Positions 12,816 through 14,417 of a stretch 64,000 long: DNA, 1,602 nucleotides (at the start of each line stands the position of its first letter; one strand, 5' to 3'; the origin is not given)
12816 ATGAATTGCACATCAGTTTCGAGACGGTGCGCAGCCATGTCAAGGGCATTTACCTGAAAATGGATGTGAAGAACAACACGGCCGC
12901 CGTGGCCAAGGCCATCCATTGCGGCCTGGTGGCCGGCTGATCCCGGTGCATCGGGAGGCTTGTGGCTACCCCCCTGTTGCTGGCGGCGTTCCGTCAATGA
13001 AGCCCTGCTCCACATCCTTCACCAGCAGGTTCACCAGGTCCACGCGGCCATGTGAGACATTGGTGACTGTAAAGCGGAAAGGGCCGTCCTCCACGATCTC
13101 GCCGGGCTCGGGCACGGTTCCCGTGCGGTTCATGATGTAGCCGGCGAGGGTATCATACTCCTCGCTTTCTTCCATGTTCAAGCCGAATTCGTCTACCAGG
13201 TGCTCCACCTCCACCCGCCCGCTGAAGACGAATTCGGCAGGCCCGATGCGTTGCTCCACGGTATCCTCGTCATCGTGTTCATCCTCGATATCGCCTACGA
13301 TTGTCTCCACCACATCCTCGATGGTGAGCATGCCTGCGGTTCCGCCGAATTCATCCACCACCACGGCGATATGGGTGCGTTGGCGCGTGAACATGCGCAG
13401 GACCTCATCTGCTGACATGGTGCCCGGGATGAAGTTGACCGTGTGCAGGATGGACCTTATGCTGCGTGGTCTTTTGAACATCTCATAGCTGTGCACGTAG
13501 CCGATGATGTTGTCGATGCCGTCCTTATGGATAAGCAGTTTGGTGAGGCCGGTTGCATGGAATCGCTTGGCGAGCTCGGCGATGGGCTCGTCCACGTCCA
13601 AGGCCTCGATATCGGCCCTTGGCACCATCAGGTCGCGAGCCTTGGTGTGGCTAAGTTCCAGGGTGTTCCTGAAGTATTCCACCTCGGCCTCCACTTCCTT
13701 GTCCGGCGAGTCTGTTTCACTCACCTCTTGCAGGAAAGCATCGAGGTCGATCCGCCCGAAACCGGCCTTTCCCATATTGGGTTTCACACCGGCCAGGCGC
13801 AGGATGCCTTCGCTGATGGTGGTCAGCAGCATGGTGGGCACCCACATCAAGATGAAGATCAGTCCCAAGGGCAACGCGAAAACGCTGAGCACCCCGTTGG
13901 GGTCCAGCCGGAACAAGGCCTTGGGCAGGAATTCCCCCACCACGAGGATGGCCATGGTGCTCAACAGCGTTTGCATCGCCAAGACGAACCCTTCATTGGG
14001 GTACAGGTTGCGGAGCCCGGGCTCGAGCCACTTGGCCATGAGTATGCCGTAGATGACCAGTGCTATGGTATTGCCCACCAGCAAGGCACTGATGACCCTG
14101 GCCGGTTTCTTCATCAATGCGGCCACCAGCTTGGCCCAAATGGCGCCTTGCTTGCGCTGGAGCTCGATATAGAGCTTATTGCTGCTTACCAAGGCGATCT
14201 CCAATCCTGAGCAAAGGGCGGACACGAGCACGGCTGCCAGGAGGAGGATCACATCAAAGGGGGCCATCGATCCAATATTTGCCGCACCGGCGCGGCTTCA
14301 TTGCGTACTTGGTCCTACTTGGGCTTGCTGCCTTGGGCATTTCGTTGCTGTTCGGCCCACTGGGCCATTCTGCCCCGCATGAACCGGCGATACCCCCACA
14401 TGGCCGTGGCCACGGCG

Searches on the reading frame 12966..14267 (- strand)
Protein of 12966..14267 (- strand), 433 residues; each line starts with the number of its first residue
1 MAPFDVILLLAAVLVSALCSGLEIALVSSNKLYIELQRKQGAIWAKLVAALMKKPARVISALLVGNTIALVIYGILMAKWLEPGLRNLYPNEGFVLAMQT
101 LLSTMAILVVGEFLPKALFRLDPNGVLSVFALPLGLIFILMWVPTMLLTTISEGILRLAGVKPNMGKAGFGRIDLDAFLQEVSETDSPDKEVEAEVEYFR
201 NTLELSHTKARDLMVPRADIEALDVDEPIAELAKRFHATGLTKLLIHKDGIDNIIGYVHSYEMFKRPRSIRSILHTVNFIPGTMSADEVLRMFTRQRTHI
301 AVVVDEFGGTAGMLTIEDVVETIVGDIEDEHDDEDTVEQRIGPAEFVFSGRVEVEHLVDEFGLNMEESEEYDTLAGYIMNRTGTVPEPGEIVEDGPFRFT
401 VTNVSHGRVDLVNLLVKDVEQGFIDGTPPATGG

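Call 61: search_protein_families(library=pfam, proteins=[window:12966-14267:-], max_evalue=0.001)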
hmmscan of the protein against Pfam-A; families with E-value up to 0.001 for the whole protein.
window:12966-14267:- (433 aa): 3 families
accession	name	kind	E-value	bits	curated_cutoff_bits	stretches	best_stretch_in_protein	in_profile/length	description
PF01595.25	CNNM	-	1.4e-29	103.5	28.4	1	8-184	2-173/181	Cyclin M transmembrane N-terminal domain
PF03471.22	CorC_HlyC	-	1.4e-18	67.1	27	1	340-414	2-77/81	Transporter associated domain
PF00571.33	CBS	-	5.4e-11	43.1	24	1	278-324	10-56/57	CBS domain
